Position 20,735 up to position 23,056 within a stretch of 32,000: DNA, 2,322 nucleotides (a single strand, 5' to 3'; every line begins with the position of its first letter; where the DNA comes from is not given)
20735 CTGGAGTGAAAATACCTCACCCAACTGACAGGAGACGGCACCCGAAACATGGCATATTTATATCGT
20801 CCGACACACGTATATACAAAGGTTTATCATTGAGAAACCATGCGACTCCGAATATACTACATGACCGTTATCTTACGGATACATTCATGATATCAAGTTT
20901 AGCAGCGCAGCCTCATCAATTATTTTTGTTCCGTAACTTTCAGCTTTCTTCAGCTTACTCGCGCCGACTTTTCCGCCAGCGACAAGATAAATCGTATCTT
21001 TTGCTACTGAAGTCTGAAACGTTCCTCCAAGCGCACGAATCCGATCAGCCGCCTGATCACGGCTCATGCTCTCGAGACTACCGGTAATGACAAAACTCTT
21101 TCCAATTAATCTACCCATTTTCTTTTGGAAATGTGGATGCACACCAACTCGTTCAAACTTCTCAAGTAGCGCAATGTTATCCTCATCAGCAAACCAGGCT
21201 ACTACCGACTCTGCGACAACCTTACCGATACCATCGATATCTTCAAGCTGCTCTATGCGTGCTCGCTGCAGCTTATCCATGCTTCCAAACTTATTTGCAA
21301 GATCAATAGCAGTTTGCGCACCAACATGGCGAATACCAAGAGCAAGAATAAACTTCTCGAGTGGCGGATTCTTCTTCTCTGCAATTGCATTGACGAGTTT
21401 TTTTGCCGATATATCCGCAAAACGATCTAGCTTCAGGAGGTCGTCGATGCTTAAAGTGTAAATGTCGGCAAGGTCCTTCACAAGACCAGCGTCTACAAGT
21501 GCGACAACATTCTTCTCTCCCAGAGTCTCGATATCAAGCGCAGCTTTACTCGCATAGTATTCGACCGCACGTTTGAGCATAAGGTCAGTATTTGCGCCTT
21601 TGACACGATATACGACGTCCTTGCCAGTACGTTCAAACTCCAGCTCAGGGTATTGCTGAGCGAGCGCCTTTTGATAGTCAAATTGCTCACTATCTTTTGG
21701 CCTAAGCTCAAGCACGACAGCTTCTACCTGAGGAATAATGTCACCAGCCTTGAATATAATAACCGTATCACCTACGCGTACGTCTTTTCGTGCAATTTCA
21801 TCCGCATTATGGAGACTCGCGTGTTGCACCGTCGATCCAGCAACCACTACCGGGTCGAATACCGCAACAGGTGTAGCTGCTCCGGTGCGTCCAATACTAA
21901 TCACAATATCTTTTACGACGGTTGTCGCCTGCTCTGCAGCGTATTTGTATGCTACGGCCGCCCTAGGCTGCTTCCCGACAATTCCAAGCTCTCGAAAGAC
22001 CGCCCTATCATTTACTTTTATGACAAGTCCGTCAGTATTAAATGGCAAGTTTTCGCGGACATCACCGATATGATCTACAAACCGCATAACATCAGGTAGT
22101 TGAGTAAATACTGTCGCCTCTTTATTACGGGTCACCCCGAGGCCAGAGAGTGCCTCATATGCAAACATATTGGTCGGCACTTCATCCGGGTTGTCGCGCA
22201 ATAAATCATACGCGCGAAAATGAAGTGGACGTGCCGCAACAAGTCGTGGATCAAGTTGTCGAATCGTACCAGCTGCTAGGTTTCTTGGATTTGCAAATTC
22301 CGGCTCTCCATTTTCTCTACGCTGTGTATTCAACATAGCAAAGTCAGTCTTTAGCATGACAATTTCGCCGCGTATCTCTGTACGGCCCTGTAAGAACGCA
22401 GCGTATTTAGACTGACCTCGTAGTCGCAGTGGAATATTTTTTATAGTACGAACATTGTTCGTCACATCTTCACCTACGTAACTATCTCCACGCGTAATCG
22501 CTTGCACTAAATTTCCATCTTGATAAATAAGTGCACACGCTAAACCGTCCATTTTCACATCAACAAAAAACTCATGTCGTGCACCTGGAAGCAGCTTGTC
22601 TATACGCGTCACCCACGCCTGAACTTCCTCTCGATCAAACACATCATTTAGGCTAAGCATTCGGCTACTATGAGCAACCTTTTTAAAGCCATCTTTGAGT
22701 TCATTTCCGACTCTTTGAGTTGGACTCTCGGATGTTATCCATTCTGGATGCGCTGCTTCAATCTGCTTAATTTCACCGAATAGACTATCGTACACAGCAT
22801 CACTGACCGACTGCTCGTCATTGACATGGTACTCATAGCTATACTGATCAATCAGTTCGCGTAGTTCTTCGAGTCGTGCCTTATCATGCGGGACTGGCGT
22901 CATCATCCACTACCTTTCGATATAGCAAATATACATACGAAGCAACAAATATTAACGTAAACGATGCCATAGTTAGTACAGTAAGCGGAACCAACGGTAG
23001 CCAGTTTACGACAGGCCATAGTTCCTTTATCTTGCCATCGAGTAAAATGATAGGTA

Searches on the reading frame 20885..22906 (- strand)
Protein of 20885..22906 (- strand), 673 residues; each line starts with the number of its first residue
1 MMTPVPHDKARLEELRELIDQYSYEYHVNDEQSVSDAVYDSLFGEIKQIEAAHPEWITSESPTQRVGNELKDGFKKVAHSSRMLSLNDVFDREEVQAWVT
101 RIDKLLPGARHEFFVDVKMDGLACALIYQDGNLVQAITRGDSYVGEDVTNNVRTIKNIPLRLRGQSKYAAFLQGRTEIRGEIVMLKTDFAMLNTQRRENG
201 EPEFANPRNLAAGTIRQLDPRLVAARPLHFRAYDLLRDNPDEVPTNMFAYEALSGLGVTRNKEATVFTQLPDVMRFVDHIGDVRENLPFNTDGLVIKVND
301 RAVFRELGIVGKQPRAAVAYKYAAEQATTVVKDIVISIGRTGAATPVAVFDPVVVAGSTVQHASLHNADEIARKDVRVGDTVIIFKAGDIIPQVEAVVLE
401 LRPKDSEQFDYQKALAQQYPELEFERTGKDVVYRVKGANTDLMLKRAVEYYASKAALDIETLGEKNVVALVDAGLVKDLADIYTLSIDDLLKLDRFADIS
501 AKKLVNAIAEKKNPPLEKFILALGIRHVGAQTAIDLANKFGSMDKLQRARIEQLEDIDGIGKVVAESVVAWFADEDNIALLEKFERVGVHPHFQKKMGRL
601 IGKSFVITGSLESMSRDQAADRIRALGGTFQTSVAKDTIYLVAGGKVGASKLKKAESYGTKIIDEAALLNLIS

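Call 45: search_protein_families(library=pfam, proteins=[window:20885-22906:-], max_evalue=0.01)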
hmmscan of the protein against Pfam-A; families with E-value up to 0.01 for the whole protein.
window:20885-22906:- (673 aa): 7 families
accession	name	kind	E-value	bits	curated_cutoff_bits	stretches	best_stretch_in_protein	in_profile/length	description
PF01653.23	DNA_ligase_aden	-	9.8e-80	268.2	27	1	73-325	3-253/253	NAD-dependent DNA ligase adenylation domain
PF03120.22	DNA_ligase_OB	-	8.3e-31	106.1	32.9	1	328-405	1-78/79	NAD-dependent DNA ligase OB-fold domain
PF12826.13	HHH_2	-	1.1e-23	83.6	27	1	518-580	1-63/64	Helix-hairpin-helix motif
PF00533.33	BRCT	-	1.3e-10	41.8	21.3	1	602-672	8-78/78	BRCA1 C Terminus (BRCT) domain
PF14520.12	HHH_5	-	1.4e-10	41.9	27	2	520-569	2-52/57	Helix-hairpin-helix domain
PF00633.29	HHH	-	0.00024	21.2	24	1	544-570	3-29/30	Helix-hairpin-helix motif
PF22745.1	Nlig-Ia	-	0.00086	20.4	27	1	13-59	7-53/92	DNA ligase-like, N-terminal NAD+-binding domain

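Call 46: list_cluster_members(proteins=[window:20885-22906:-, window:26555-28243:-, window:13955-15208:+])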
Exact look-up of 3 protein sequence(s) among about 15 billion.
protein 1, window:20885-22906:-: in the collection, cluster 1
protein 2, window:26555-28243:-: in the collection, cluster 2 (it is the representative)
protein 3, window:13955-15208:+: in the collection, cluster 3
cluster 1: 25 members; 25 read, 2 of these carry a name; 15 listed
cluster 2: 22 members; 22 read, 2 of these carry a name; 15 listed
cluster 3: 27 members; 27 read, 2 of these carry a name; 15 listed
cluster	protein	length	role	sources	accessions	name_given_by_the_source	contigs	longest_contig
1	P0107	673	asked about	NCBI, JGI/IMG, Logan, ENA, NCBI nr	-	-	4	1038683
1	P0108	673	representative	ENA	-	-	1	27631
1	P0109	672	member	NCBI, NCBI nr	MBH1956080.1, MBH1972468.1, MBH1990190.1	NAD-dependent DNA ligase LigA [Candidatus Saccharibacteria bacterium]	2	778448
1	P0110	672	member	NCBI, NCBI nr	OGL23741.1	DNA ligase (NAD(+)) LigA [Candidatus Saccharibacteria bacterium ... | MAG: DNA ligase (NAD(+)) LigA [Candidatus Saccharibacteria bacterium ...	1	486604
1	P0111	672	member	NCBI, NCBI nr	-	-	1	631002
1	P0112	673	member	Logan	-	-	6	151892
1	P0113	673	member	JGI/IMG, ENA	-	-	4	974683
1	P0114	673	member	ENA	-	-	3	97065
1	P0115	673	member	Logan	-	-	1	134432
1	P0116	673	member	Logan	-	-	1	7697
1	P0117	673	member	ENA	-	-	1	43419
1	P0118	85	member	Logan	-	-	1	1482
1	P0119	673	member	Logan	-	-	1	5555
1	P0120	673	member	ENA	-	-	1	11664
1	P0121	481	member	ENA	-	-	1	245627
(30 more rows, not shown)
